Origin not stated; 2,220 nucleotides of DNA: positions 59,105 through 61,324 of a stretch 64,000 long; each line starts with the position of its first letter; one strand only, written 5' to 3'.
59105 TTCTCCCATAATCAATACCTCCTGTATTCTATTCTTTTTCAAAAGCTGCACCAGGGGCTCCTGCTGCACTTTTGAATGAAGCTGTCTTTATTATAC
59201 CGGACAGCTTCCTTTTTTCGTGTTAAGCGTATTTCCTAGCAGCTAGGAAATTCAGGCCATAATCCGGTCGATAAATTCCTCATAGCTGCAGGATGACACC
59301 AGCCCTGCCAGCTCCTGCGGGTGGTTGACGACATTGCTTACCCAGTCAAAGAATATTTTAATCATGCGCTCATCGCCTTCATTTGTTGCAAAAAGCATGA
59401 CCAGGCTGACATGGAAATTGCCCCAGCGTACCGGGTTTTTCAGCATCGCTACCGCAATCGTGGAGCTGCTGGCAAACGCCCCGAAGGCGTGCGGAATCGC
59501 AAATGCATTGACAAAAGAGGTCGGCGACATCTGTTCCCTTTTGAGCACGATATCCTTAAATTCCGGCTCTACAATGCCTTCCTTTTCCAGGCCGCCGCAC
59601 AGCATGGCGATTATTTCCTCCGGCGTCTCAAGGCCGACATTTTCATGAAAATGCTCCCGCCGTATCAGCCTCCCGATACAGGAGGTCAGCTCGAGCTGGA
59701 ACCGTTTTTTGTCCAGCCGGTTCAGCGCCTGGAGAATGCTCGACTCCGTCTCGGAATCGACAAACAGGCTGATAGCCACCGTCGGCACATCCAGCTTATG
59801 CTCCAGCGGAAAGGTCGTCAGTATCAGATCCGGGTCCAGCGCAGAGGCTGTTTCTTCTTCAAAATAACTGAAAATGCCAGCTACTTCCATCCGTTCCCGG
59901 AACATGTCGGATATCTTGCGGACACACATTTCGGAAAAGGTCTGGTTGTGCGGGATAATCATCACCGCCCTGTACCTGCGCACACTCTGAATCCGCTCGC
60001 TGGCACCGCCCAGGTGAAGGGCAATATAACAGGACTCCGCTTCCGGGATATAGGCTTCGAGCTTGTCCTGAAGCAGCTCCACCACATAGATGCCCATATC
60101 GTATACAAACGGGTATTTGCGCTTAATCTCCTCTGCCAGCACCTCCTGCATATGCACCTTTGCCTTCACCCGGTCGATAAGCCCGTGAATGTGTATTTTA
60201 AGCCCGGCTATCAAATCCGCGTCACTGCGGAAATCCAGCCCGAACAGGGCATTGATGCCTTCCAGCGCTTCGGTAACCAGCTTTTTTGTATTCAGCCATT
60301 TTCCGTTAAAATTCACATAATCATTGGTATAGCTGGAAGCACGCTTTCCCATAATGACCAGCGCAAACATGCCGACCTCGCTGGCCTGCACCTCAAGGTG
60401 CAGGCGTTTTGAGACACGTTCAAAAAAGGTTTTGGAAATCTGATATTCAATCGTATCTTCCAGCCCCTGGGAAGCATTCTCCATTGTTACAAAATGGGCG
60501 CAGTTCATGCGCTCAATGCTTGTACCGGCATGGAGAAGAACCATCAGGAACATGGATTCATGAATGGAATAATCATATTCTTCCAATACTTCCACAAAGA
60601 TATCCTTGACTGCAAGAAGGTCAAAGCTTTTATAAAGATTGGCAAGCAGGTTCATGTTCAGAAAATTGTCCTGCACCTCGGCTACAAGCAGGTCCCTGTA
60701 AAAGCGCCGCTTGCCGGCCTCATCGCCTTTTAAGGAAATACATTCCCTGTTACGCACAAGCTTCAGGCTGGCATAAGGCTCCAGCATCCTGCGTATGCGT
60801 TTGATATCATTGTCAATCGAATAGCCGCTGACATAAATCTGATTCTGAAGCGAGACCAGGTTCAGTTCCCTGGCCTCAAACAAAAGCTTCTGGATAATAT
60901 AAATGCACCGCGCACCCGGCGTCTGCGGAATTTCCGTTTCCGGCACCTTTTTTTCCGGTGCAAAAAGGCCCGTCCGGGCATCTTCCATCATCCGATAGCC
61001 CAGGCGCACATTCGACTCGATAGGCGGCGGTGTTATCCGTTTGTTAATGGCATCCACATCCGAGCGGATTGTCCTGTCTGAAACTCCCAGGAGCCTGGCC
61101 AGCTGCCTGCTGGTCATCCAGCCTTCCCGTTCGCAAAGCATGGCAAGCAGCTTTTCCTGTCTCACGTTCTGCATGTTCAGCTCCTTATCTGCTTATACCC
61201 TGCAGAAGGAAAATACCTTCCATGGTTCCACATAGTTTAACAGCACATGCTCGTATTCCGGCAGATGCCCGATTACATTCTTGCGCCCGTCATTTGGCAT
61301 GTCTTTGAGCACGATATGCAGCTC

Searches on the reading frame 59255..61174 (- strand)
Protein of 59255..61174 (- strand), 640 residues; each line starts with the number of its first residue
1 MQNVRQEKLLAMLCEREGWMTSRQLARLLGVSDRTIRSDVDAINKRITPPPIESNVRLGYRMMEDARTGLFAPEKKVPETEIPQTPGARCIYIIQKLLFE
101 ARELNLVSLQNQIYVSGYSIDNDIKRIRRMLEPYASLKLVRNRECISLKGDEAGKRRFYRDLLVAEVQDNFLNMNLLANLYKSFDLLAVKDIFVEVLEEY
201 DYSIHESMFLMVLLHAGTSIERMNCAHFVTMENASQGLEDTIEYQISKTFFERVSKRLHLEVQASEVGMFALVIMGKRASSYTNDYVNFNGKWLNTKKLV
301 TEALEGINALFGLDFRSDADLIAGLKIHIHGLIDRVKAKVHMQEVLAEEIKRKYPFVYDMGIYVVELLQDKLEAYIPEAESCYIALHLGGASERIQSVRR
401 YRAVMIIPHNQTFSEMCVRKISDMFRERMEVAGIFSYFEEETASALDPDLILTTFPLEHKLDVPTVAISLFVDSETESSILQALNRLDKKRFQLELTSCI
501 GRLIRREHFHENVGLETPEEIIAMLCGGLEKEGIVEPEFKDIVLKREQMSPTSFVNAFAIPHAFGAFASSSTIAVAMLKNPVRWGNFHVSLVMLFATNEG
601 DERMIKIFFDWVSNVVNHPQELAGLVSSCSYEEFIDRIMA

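Call 32: search_protein_families(library=pfam, proteins=[window:59255-61174:-], max_evalue=0.0001)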
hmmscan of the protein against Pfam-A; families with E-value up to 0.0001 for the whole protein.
window:59255-61174:- (640 aa): 5 families
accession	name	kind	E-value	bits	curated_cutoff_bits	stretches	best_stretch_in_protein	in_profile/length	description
PF00874.25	PRD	-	3.1e-21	75.9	23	1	303-391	3-90/90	PRD domain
PF00359.27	PTS_EIIA_2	-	1.6e-19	70.8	27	1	504-638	3-141/144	Phosphoenolpyruvate-dependent sugar phosphotransferase system, EIIA 2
PF08279.18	HTH_11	-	2.6e-11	43.7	25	1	5-61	1-55/55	HTH domain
PF05043.19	Mga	-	1.2e-08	35.8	21.1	1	92-162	19-86/87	Mga helix-turn-helix domain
PF08280.17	HTH_Mga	-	7.4e-06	26.3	23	0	5-44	6-44/59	M protein trans-acting positive regulator (MGA) HTH domain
